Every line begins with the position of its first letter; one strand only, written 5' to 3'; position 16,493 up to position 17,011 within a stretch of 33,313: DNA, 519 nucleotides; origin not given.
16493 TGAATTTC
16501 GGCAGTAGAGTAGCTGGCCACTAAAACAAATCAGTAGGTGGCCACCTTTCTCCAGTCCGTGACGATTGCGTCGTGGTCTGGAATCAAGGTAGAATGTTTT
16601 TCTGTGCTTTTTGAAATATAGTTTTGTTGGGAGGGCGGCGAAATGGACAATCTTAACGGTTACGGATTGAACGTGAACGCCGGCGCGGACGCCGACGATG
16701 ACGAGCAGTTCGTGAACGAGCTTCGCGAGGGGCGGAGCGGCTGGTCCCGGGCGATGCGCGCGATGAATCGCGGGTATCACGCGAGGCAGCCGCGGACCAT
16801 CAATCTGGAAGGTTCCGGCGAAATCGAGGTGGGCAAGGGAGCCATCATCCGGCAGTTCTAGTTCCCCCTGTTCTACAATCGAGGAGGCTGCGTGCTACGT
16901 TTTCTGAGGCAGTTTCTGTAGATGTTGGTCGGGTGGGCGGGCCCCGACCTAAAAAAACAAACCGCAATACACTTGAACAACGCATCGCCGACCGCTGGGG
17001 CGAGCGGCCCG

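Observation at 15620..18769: Candidate novel module: palindrome-promoter cassettes, three GC3-rich micro-ORFs, a roughly 420-nt structured RNA and two tandem lipoprotein HExxH paralogs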

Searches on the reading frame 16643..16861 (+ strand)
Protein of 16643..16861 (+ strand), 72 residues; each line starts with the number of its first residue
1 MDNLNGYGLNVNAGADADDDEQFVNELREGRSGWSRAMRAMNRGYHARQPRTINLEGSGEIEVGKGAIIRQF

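Call 7: search_protein_families(library=pfam, max_evalue=1, proteins=[window:16643-16861:+])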
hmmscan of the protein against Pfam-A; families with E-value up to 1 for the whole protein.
window:16643-16861:+ (72 aa): 0 families

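Call 16: find_encoding_contigs(protein=window:16643-16861:+, flank=10000, max_places=10)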
Protein window:16643-16861:+ (72 aa): 6 contigs read that carry it; 3 places shown.
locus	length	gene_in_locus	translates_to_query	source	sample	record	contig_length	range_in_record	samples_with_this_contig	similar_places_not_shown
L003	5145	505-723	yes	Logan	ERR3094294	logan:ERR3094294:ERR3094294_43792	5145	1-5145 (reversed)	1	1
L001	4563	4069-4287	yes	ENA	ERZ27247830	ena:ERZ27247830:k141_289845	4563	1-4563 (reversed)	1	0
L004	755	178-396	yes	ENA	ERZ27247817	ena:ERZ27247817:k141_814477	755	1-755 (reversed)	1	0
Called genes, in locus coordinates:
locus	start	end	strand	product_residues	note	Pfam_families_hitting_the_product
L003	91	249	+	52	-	-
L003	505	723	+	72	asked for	-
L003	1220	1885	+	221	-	-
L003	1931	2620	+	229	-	-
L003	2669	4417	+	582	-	PF01807:Zn_ribbon_DnaG, PF08275:DNAG_N, PF01751:Toprim, PF13662:Toprim_4, PF13155:Toprim_2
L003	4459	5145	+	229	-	?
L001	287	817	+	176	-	PF14378:PAP2_3 (faint), PF01569:PAP2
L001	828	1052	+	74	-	-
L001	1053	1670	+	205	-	-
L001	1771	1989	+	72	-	-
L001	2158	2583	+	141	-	-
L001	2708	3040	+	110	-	-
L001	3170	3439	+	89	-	-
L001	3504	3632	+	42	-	-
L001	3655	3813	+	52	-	-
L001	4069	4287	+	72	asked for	-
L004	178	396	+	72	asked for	-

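Call 57: search_protein_representatives(protein=window:16643-16861:+)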
Query: 72 residues. Proteins with E-value up to 0.001 (for the whole library): 2; up to 1e-10: 1; up to 1e-30: 1. The best 2 are listed.
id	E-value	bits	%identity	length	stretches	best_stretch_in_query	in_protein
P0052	3.4e-41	154.2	100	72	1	1-72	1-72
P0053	3.3e-06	43.4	44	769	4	47-68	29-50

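Call 62: search_protein_families(library=ncbifam, max_evalue=1, proteins=[window:16643-16861:+])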
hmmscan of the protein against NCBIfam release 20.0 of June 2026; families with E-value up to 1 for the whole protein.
window:16643-16861:+ (72 aa): 0 families

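Call 63: search_protein_families(library=phrogs, max_evalue=1, proteins=[window:16643-16861:+])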
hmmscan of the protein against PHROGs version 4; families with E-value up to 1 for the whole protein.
window:16643-16861:+ (72 aa): 0 families

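Call 64: search_protein_families(library=padloc, max_evalue=1, proteins=[window:16643-16861:+])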
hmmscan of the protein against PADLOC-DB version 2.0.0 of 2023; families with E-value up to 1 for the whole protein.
window:16643-16861:+ (72 aa): 0 families

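Call 90: search_protein_families(library=pfam, alignment_id=A16, max_evalue=1)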
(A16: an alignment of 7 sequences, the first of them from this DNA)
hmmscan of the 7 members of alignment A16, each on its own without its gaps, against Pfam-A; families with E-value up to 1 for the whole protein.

A. member 1, seq(72 aa): 0 families

B. families by the number of members that match (of 7 scanned): 1 family
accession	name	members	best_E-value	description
PF18849.6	baeRF_family7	1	0.24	Bacterial archaeo-eukaryotic release factor family 7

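Call 91: search_solved_structures(query=A16, max_evalue=10)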
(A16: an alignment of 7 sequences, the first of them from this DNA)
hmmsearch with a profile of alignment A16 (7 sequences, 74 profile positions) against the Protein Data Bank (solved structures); distinct sequences matched with E-value up to 10: 9.
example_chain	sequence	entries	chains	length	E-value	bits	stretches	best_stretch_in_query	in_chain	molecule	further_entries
3asy_A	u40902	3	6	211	0.19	15.2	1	11-34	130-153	Uridine kinase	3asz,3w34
2eyu_A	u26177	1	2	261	0.26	14.8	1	36-68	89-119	twitching motility protein PilT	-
3w8r_A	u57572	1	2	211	0.28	14.7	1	11-34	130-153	Uridine kinase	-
1x9b_A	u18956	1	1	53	0.32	14.5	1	44-73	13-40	hypothetical membrane protein ta0354_69_121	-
2ewv_A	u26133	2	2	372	0.4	14.2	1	36-68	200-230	twitching motility protein PilT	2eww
2gsz_A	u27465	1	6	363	0.42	14.1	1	36-68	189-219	twitching motility protein PilT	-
6ywe_i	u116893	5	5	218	2.5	11.6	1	10-37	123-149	mL54 | Uncharacterized protein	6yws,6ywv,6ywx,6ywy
7olc_LF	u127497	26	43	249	2.9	11.4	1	18-52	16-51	60S ribosomal protein l7-like protein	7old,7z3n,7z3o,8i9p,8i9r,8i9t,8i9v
1u5p_A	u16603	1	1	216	4.8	10.7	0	17-44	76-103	Spectrin alpha chain, brain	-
